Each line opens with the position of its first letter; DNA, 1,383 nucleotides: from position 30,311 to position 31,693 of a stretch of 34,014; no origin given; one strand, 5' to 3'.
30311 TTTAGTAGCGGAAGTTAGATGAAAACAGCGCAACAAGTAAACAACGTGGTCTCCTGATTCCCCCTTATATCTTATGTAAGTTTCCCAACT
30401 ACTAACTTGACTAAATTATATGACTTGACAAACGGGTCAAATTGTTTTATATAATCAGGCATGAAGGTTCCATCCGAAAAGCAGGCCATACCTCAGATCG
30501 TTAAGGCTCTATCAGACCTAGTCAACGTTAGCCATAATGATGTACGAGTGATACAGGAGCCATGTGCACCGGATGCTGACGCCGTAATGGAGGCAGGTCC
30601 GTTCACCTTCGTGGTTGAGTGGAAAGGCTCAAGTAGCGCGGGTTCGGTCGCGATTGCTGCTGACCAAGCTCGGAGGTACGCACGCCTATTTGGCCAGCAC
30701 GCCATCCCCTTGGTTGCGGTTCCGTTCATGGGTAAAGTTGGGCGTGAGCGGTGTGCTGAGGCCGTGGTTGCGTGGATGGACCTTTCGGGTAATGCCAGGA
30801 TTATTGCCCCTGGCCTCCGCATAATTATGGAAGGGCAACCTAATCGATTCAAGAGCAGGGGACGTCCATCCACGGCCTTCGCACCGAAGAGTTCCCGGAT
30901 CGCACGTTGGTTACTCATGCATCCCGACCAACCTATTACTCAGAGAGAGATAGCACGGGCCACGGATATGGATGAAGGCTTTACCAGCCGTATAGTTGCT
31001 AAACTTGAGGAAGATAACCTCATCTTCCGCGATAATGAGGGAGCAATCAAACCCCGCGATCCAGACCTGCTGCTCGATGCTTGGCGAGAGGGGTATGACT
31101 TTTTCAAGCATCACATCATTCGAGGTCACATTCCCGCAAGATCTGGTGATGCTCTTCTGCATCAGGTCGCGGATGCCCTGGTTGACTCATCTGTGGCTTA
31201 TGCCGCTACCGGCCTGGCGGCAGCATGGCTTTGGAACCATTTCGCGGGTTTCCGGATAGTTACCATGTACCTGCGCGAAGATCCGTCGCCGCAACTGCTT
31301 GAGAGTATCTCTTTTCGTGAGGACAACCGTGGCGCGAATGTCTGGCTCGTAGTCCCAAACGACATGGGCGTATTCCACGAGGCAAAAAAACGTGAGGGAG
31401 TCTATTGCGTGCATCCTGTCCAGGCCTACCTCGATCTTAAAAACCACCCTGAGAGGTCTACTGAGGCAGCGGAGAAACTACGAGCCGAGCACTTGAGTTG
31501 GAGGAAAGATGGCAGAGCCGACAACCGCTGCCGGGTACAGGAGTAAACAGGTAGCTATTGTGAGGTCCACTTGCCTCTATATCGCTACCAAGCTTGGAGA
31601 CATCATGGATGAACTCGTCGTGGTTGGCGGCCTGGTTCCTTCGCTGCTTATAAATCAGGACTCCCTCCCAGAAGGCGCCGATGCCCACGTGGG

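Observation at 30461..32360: GC-rich AbiE-like cassette whose antitoxin/regulator carries an extra PD-(D/E)xK-like N-terminal domain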

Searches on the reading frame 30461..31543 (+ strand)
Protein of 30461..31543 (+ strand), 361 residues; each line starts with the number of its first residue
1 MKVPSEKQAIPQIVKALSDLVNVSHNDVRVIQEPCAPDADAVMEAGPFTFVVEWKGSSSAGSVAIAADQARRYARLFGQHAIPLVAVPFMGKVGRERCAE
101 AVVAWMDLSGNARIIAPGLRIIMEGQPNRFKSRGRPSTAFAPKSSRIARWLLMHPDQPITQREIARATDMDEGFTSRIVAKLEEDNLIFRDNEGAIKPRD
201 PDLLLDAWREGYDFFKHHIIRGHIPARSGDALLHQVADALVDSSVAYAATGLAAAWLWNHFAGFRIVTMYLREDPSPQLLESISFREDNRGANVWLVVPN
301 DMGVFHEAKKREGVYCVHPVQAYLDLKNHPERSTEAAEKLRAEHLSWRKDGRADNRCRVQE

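Call 3: search_protein_families(library=pfam, proteins=[window:30461-31543:+], max_evalue=1)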
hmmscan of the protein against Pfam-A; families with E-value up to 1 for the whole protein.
window:30461-31543:+ (361 aa): 10 families
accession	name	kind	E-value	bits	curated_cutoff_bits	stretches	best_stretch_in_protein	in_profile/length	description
PF12802.13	MarR_2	-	2.4e-08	34.5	27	1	145-192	8-55/61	MarR family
PF13545.12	HTH_Crp_2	-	4.5e-05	23.8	27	1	146-205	2-68/70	Crp-like helix-turn-helix domain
PF01047.28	MarR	-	0.00046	20.5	24.6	1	157-190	16-49/59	MarR family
PF13412.12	HTH_24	-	0.001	19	21.9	1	157-188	16-47/48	Winged helix-turn-helix DNA-binding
PF24034.1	DUF7343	-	0.0013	19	27.6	1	149-189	10-49/62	Domain of unknown function (DUF7343)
PF07533.21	BRK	-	0.017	15.3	23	1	139-156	21-38/44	BRK domain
PF09339.16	HTH_IclR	-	0.025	14.8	22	1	152-188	12-48/52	IclR helix-turn-helix domain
PF02082.26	Rrf2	-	0.059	14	30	1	151-188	15-53/132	Iron-dependent Transcriptional regulator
PF25213.1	HVO_A0261_N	-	0.089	13.1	35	1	146-193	12-59/86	HVO_A0261 N-terminal domain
PF07372.17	DUF1491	-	0.11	13.3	25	1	49-107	20-62/104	Protein of unknown function (DUF1491)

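Call 4: search_protein_families(library=padloc, proteins=[window:30461-31543:+], max_evalue=1)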
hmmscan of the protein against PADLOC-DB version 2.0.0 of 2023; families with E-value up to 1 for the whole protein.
window:30461-31543:+ (361 aa): 2 families
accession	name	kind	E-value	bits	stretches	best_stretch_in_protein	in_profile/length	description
PDLC04368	PDC-M05A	-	1.1e-05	23.3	1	140-195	11-66/201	-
PDLC01852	CARF3--CARF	-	0.039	11.9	1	152-197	152-196/208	-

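Call 5: search_protein_families(library=ncbifam, proteins=[window:30461-31543:+], max_evalue=1)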
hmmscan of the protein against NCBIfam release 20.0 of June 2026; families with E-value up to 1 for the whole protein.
window:30461-31543:+ (361 aa): 2 families
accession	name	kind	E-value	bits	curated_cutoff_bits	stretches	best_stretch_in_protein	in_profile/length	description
NF045593.1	bilirub_TF_BilQ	equivalog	0.0015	18.3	125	1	160-193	46-79/135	bilirubin utilization transcriptional regulator BilQ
NF053777.1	Saro0803TransReg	equivalog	0.017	14.8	200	1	150-192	44-85/140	Saro_0803 family transcriptional regulator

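Call 10: find_homologous_proteins(query=window:30461-31543:+)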
Query window:30461-31543:+ (361 aa): 2779 proteins with E <= 0.001 among 8000 candidates; the best 120 are listed.
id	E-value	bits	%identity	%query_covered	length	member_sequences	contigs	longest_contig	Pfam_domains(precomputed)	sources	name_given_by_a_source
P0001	1.5e-243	825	100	100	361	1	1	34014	PF12802.14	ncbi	-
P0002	2.1e-201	687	86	98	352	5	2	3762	PF12802.14,PF09952.15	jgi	-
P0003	3.7e-190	650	82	98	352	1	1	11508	PF12802.14,PF13545.13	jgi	jgi:hypothetical protein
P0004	1.6e-183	628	80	98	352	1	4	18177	PF12802.14,PF13545.13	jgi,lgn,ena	-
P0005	6.1e-170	583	73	97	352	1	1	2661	PF12802.14,PF09952.15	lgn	-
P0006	1.2e-163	563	69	97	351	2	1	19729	PF12802.14,PF13545.13,PF09952.15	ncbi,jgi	-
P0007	8.7e-163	560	70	97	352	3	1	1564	PF12802.14,PF09952.15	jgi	jgi:hypothetical protein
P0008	1.9e-159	549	72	94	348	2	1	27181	PF01047.29,PF12802.14,PF13545.13,PF09952.15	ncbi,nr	ncbi:MAG TPA: type IV toxin-antitoxin system AbiEi family antitoxin [bacterium]|nr:type IV toxin-ant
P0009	1.3e-156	539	66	97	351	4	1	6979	PF09952.15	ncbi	-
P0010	5.8e-156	537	67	97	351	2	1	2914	PF12802.14,PF13545.13,PF09952.15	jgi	jgi:hypothetical protein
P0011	5.2e-155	534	66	97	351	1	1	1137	PF12802.14,PF09952.15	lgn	-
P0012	1.4e-154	533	67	97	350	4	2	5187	PF12802.14,PF09952.15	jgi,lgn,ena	-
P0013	3.2e-154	532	66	97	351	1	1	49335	PF12802.14,PF13545.13,PF09952.15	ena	-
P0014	7.0e-154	530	67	97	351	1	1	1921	PF01047.29,PF12802.14,PF13545.13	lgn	-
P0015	9.7e-154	530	66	97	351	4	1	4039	PF12802.14,PF09952.15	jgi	jgi:hypothetical protein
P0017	1.5e-152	526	66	97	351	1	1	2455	PF12802.14,PF13545.13,PF09952.15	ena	-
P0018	2.9e-152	525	66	97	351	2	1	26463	PF12802.14,PF13545.13,PF09952.15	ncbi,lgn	-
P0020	5.8e-152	524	66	97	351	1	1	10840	PF12802.14,PF09952.15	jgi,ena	-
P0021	1.1e-151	523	66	97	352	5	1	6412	PF12802.14,PF13545.13,PF09952.15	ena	-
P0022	1.7e-151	523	64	97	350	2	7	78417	PF09952.15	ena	-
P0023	2.6e-151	522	66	97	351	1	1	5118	PF09952.15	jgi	-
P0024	2.0e-150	519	65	97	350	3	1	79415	PF12802.14,PF13545.13,PF09952.15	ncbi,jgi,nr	ncbi:MAG: hypothetical protein JRF33_05330 [Deltaproteobacteria bacterium]|nr:hypothetical protein [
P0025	1.5e-149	516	66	97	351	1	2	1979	PF12802.14,PF13545.13,PF09952.15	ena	-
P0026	2.9e-149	515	65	97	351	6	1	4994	PF01047.29,PF12802.14,PF13545.13,PF09952.15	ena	-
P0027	9.6e-149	513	64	97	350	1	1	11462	PF12802.14,PF09952.15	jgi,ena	-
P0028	2.3e-148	512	65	97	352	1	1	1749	PF12802.14,PF09952.15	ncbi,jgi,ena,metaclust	metaclust:\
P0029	2.3e-148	512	65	97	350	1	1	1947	PF12802.14,PF13545.13,PF09952.15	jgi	jgi:hypothetical protein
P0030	2.5e-148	512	64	97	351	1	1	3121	PF12802.14,PF13545.13,PF09952.15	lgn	-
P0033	1.9e-147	509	66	97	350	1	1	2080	PF01047.29,PF13412.13,PF12802.14,PF13545.13,PF09952.15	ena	-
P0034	2.0e-147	509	67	95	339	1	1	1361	PF12802.14,PF13545.13,PF09952.15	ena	-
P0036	2.9e-147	509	65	97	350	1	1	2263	PF09952.15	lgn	-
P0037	4.4e-147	508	63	97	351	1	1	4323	PF09952.15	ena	-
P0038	6.0e-147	508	64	97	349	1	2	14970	PF12802.14,PF09952.15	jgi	jgi:hypothetical protein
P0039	6.5e-147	507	65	97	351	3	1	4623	PF12802.14,PF13545.13,PF09952.15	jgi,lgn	jgi:hypothetical protein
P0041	7.7e-147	507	66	95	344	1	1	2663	PF12802.14,PF09952.15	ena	-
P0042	1.4e-146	506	65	97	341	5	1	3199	PF12802.14,PF13545.13,PF09952.15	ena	-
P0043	2.7e-146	505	66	94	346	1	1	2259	PF01047.29,PF09339.17,PF12802.14,PF13545.13,PF09952.15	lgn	-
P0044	3.2e-146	505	63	97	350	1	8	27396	PF12802.14,PF09952.15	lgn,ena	-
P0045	4.8e-146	505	64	97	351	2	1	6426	PF01047.29,PF12802.14,PF13545.13,PF09952.15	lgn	-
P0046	4.9e-146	505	64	97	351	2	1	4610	PF01047.29,PF12802.14,PF13545.13,PF09952.15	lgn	-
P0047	6.8e-146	504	66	95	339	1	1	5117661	PF12802.14,PF13545.13,PF09952.15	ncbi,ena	-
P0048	1.1e-145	503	62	99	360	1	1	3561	PF12802.14,PF13545.13,PF09952.15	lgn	-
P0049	1.8e-145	503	65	94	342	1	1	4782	PF12802.14,PF09952.15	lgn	-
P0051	5.2e-145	501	65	95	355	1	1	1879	PF12802.14,PF13545.13,PF09952.15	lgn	-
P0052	7.8e-145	501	65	97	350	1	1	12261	PF12802.14,PF09952.15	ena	-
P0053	8.9e-145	500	63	97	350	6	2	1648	PF12802.14,PF13545.13,PF09952.15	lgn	-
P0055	1.9e-144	499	65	97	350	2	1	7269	PF12802.14,PF09952.15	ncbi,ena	-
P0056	2.8e-144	499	61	97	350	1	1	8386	PF12802.14,PF13545.13,PF09952.15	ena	-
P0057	3.6e-144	498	62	98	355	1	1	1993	PF12802.14,PF09952.15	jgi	jgi:hypothetical protein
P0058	5.2e-144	498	65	95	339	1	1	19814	PF12802.14,PF09952.15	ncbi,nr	ncbi:MAG: hypothetical protein GY946_25055 [bacterium]|nr:hypothetical protein [bacterium]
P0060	7.7e-144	497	62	97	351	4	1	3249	PF01047.29,PF13412.13,PF12802.14,PF09952.15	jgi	-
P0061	1.2e-143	497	69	87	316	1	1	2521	PF01047.29,PF12802.14,PF09952.15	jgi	jgi:hypothetical protein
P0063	3.2e-143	495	70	86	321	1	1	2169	PF12802.14,PF09952.15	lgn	-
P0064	3.2e-143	495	62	97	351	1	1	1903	PF12802.14,PF13545.13,PF09952.15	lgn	-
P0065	5.2e-143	495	62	97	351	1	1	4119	PF01047.29,PF12802.14,PF13545.13,PF09952.15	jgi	-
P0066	6.8e-143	494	62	97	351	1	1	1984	PF01047.29,PF12802.14,PF13545.13,PF09952.15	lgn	-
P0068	1.1e-142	494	62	97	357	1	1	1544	PF12802.14,PF09952.15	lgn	-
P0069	2.0e-142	493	61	100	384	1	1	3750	PF01047.29,PF12802.14,PF13545.13,PF09952.15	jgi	jgi:hypothetical protein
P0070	2.1e-142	493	62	97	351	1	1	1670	PF12802.14,PF09952.15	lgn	-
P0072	3.0e-142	492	62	96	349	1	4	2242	PF13412.13,PF12802.14,PF09952.15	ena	-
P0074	3.4e-142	492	63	97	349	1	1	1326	PF01047.29,PF12802.14,PF13545.13,PF09952.15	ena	-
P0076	3.4e-142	492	62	97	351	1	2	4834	PF12802.14,PF09952.15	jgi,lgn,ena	-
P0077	3.9e-142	492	65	95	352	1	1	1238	PF12802.14,PF13545.13,PF09952.15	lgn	-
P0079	5.9e-142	491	64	94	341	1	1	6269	PF12802.14,PF09952.15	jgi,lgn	-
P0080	1.3e-141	490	65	95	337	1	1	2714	PF12802.14,PF13545.13,PF09952.15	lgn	-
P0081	1.5e-141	490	62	97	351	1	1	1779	PF12802.14,PF09952.15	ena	-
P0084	2.1e-141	489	62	97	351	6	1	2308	PF12802.14,PF13545.13,PF09952.15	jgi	-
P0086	5.8e-141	488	61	97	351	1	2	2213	PF12802.14,PF13545.13,PF09952.15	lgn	-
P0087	9.1e-141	487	61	97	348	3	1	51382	PF12802.14,PF24034.2,PF09952.15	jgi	jgi:hypothetical protein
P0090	1.9e-140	486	64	96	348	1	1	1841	PF12802.14,PF09952.15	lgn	-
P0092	2.2e-140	486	61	96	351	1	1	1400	PF12802.14,PF09952.15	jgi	jgi:hypothetical protein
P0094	2.8e-140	486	64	95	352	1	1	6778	PF12802.14,PF09952.15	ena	-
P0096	3.7e-140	485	64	93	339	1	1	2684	PF12802.14,PF09952.15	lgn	-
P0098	5.7e-140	485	62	97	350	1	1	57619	PF09339.17,PF12802.14,PF13545.13,PF09952.15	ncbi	-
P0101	8.6e-140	484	61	97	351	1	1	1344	PF12802.14,PF09952.15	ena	-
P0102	1.4e-139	483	60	97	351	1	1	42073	PF12802.14,PF09952.15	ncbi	ncbi:MAG: type IV toxin-antitoxin system AbiEi family antitoxin [Pseudomonadota bacterium]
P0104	2.6e-139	482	62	94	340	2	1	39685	PF13412.13,PF09339.17,PF12802.14,PF13545.13,PF09952.15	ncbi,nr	ncbi:MAG: type IV toxin-antitoxin system AbiEi family antitoxin [Desulfomonilaceae bacterium]|nr:typ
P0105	4.2e-139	482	62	97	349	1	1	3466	PF12802.14,PF09952.15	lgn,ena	-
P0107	1.1e-138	480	61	96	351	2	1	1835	PF09952.15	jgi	jgi:hypothetical protein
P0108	1.1e-138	480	62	97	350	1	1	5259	PF12802.14,PF09952.15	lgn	-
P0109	1.1e-138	480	63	94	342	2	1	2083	PF12802.14,PF09952.15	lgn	-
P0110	1.2e-138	480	61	97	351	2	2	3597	PF12802.14,PF09952.15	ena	-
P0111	1.7e-138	480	63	94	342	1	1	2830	PF01047.29,PF12802.14,PF13545.13,PF09952.15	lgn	-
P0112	2.4e-138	479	60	97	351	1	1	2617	PF01047.29,PF12802.14,PF13545.13,PF09952.15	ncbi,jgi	jgi:hypothetical protein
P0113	2.6e-138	479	62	97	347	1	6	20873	PF09339.17,PF12802.14,PF13545.13,PF09952.15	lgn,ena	-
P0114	2.8e-138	479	61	97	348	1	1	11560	PF12802.14,PF09952.15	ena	-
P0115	3.5e-138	479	61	96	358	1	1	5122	PF12802.14,PF09952.15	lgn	-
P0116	4.3e-138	478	61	97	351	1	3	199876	PF12802.14,PF13545.13,PF09952.15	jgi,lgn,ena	jgi:hypothetical protein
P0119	7.4e-138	478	68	88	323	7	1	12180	PF12802.14,PF13545.13,PF09952.15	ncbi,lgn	-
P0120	8.8e-138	477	60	97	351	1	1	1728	PF12802.14,PF13545.13,PF09952.15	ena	-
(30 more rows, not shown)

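Call 16: search_solved_structures(query=A1, max_evalue=10, show_alignments=2)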
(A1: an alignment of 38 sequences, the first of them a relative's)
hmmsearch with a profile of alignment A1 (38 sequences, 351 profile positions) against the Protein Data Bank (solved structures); distinct sequences matched with E-value up to 10: 6.
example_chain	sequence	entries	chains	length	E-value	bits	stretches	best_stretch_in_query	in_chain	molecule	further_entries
3bpv_A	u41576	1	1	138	0.01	17.9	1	143-197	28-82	Transcriptional regulator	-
3bpx_A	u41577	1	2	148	0.012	17.7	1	143-197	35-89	Transcriptional regulator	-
2fa5_A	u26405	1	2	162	0.13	14.3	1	160-213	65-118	transcriptional regulator marR/emrR family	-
2fbh_A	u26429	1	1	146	0.41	12.6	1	148-190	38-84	transcriptional regulator PA3341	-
3oop_A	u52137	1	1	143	0.46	12.5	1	154-193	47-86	Lin2960 protein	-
9sgv_A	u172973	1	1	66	1.4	10.9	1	152-197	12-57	Ap3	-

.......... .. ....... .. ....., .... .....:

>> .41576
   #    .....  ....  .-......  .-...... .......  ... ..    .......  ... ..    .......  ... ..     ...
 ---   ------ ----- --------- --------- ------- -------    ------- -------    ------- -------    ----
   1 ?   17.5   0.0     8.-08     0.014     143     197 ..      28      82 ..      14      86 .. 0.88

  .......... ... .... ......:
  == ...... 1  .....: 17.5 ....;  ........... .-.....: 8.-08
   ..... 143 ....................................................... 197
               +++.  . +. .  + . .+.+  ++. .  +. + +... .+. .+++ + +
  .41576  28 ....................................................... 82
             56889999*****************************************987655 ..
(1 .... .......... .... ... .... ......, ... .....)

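Call 18: search_protein_families(library=pfam, alignment_id=A1, max_evalue=0.01)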
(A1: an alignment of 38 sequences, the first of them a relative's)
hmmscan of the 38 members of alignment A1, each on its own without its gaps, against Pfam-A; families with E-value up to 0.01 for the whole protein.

A. member 1, P0001 (361 aa): 5 families
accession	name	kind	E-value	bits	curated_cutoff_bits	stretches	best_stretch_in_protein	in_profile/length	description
PF12802.13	MarR_2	-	2.4e-08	34.5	27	1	145-192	8-55/61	MarR family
PF13545.12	HTH_Crp_2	-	4.5e-05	23.8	27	1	146-205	2-68/70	Crp-like helix-turn-helix domain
PF01047.28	MarR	-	0.00046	20.5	24.6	1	157-190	16-49/59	MarR family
PF13412.12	HTH_24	-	0.001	19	21.9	1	157-188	16-47/48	Winged helix-turn-helix DNA-binding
PF24034.1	DUF7343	-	0.0013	19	27.6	1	149-189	10-49/62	Domain of unknown function (DUF7343)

B. families by the number of members that match (of 38 scanned): 14 families
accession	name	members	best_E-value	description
PF12802.13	MarR_2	38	8.5e-10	MarR family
PF13545.12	HTH_Crp_2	36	9e-09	Crp-like helix-turn-helix domain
PF09952.14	AbiEi_2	32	1.5e-10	Transcriptional regulator, AbiEi antitoxin, Type IV TA system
PF01047.28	MarR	32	6.9e-07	MarR family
PF13412.12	HTH_24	32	1.9e-06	Winged helix-turn-helix DNA-binding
PF24034.1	DUF7343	27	2.8e-06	Domain of unknown function (DUF7343)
PF09339.16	HTH_IclR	18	2.3e-06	IclR helix-turn-helix domain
PF02082.26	Rrf2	9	0.00015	Iron-dependent Transcriptional regulator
PF25213.1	HVO_A0261_N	4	0.00013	HVO_A0261 N-terminal domain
PF13463.12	HTH_27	4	0.0007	Winged helix DNA-binding domain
PF01978.25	TrmB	3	0.0031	Sugar-specific transcriptional regulator TrmB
PF13551.12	HTH_29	1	0.0033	Winged helix-turn helix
PF04313.20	HSDR_N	1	0.0077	Type I restriction enzyme R protein N terminus (HSDR_N)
PF25212.1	HVO_A0114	1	0.0092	HVO_A0114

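Call 24: predict_structure(alignment_id=A1)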
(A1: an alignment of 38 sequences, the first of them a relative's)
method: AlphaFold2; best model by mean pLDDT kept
length: 361 residues; sequences in the alignment: 38
mean_pLDDT: 84.2   pTM: 0.60
mean pLDDT of the five models: 84.2, 78.9, 73.5, 68.2, 66.6
residues with pLDDT >= 90: 154; 70-90: 169; 50-70: 17; < 50: 21
segments of 3 or more residues with pLDDT < 50: 133-140, 350-361
pLDDT, mean of each block of 10 residues (from residue 1): 81 89 83 65 90 86 88 86 92 88 92 90 77 46 74 89 87 84 89 88 86 86 92 96 94 92 87 91 88 91 90 95 91 88 76 30 38
secondary structure, 60 per line:
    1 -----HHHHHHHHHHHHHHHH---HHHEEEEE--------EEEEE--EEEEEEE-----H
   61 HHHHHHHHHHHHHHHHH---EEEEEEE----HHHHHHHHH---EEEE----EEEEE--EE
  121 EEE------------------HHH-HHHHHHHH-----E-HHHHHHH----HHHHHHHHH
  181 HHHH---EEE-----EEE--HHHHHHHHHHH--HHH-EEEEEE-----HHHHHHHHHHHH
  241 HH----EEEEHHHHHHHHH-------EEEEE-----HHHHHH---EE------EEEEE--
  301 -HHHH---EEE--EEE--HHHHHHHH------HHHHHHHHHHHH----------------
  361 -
elements in order: H6-21 E28-32 E41-45 E48-54 H60-77 E81-87 H92-100 E104-107 E112-116 E119-123 H146-153 H161-167 H172-184 E188-190 E196-198 H201-211 E218-223 H229-242 E247-250 H251-259 E267-271 H277-282 E294-298 H302-305 E309-311 E314-316 H319-326 H333-344

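Call 30: fold_search(model_id=the predicted structure, library=pdb)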
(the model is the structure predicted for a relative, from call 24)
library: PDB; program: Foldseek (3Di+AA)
matches with E <= 10: 1695; with E <= 0.001: 0
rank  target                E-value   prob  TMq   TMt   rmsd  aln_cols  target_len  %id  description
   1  2vld_A                6.9e-03  1.00  0.22  0.33   4.1       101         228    9  crystal structure of a repair endonuclease from Pyrococcus abyssi (released 2009-05-19)
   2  1c0w_A                6.9e-03  1.00  0.16  0.31   6.5       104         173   14  CRYSTAL STRUCTURE OF THE COBALT-ACTIVATED DIPHTHERIA TOXIN REPRESSOR-DNA COMPLEX REVEALS A METAL BINDING SH-LIKE DOMAI (released 2000-07-22)
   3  5gke_A                7.7e-03  1.00  0.23  0.33   6.2       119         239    8  Structure of EndoMS-dsDNA1 complex (released 2016-11-02)
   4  2wte_A                8.7e-03  0.90  0.17  0.28  15.1       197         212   11  The structure of the CRISPR-associated protein, Csa3, from Sulfolobus solfataricus at 1.8 angstrom resolution. (released 2010-09-22)
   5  1mkm_A                8.7e-03  0.75  0.15  0.22  14.7       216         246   10  CRYSTAL STRUCTURE OF THE THERMOTOGA MARITIMA ICLR (released 2002-09-11)
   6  1c0w_C                9.2e-03  1.00  0.16  0.30   6.6       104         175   14  CRYSTAL STRUCTURE OF THE COBALT-ACTIVATED DIPHTHERIA TOXIN REPRESSOR-DNA COMPLEX REVEALS A METAL BINDING SH-LIKE DOMAI (released 2000-07-22)
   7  5trd_A                1.0e-02  0.98  0.17  0.26  13.5       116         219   16  Structure of RbkR (Riboflavin Kinase) from Thermoplasma acidophilum determined in complex with CTP and its cognate DNA (released 2016-11-23)
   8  2xro_B                1.0e-02  0.87  0.15  0.23  13.8       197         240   14  Crystal structure of TtgV in complex with its DNA operator (released 2010-12-01)
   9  1c0w_B                1.1e-02  1.00  0.16  0.25   6.5       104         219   14  CRYSTAL STRUCTURE OF THE COBALT-ACTIVATED DIPHTHERIA TOXIN REPRESSOR-DNA COMPLEX REVEALS A METAL BINDING SH-LIKE DOMAI (released 2000-07-22)
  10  8ejv_A                1.2e-02  0.69  0.16  0.22  16.4       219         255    8  The crystal structure of Pseudomonas putida PcaR in complex with succinate (released 2024-03-20)
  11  1c0w_D                1.2e-02  1.00  0.16  0.30   6.5       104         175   14  CRYSTAL STRUCTURE OF THE COBALT-ACTIVATED DIPHTHERIA TOXIN REPRESSOR-DNA COMPLEX REVEALS A METAL BINDING SH-LIKE DOMAI (released 2000-07-22)
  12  3r4k_A                1.2e-02  0.98  0.15  0.21   8.6       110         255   16  Crystal structure of a putative ICLR transcriptional regulator (TM1040_3717) from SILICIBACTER SP. TM1040 at 2.46 A re (released 2011-04-13)
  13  4ld5_B                1.3e-02  1.00  0.18  0.47   3.2        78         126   22  Crystal structure of MepR Q18P mutant from multidrug resistant S. aureus clinical isolate (released 2013-09-11)
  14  3cta                  1.3e-02  0.98  0.17  0.31  13.4       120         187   13  Crystal structure of riboflavin kinase from Thermoplasma acidophilum (released 2008-04-29)
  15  6p4o_D                1.3e-02  0.38  0.15  0.12  20.9       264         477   12  Complex of XPB helicase with Bax1 endonuclease from Sulfurisphaera tokodaii at 3.15 Angstroms resolution (released 2020-06-03)
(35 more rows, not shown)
